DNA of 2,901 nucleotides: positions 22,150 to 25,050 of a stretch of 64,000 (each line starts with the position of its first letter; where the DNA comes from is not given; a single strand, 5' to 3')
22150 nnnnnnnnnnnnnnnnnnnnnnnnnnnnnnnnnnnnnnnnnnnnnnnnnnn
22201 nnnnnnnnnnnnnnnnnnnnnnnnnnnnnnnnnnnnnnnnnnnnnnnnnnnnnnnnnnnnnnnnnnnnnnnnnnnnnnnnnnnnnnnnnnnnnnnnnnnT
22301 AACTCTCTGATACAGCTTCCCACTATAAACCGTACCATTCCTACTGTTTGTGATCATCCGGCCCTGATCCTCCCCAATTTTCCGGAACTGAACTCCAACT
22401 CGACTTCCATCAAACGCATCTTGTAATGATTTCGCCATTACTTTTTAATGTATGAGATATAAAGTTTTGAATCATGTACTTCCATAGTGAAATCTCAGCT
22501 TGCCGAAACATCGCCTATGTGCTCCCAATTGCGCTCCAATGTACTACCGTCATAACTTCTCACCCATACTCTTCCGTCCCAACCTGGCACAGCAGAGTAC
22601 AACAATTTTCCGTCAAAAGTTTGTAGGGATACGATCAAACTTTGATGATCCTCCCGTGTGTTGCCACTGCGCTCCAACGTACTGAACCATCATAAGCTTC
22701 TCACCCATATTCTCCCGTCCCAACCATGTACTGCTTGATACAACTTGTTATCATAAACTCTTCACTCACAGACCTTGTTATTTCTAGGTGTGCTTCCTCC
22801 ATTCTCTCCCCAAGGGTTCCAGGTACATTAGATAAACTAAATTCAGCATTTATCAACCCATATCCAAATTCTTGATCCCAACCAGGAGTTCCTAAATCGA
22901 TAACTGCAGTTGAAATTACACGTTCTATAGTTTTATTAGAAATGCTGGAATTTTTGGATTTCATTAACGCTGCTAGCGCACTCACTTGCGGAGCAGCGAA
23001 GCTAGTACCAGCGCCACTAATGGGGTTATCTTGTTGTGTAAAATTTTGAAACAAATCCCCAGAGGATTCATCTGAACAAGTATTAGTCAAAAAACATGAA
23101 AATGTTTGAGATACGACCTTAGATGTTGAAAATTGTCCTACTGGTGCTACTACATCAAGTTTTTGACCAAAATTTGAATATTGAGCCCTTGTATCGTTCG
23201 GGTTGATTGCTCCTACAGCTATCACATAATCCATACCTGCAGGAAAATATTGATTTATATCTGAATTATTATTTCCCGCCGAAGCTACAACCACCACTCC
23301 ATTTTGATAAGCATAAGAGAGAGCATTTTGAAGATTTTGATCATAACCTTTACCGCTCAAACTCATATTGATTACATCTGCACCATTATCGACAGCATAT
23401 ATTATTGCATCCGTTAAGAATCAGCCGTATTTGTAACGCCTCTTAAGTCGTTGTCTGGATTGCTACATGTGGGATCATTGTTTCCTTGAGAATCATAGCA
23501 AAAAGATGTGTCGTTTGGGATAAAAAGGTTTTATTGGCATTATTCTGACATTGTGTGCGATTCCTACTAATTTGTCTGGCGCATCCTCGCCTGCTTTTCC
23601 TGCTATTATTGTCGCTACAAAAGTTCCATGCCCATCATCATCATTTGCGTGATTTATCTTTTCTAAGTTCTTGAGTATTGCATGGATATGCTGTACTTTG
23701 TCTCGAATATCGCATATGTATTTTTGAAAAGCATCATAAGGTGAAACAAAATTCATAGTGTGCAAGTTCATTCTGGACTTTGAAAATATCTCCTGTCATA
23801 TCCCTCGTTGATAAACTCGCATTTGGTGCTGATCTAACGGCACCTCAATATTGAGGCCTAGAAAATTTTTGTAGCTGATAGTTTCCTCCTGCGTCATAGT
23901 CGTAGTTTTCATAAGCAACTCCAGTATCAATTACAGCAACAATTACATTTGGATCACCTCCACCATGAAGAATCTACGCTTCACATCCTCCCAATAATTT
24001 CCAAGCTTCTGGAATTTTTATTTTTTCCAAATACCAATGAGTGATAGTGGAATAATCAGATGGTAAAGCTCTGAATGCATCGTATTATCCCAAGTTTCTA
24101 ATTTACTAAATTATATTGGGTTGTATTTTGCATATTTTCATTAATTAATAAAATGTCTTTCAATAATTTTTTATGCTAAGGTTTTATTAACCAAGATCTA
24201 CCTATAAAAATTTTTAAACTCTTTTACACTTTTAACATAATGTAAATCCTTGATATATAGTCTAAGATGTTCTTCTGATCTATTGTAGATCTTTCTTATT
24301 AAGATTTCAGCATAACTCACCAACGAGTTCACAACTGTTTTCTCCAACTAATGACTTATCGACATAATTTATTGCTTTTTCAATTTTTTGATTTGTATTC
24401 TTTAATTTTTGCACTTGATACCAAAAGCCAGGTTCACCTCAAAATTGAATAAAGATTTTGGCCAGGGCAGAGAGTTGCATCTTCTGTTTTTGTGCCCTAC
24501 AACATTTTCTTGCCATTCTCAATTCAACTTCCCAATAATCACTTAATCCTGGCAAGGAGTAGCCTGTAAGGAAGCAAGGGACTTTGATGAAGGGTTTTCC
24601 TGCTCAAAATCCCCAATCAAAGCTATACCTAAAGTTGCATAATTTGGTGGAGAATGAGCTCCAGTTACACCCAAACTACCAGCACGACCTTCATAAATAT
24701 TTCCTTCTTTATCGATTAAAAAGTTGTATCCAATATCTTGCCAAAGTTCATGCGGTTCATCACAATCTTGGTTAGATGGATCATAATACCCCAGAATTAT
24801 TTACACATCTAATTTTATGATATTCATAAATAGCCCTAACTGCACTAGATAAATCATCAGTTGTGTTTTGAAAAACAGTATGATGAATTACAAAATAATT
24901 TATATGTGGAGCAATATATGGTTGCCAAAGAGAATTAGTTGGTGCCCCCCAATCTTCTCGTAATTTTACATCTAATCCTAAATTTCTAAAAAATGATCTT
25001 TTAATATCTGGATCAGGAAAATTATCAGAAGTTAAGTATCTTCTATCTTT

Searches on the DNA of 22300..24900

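Call 95: search_rna_families(source=window, start=22300, end=24900, threshold=evalue, max_evalue=0.1)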
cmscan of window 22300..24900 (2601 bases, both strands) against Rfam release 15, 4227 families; matches with E-value up to 0.1: 0.
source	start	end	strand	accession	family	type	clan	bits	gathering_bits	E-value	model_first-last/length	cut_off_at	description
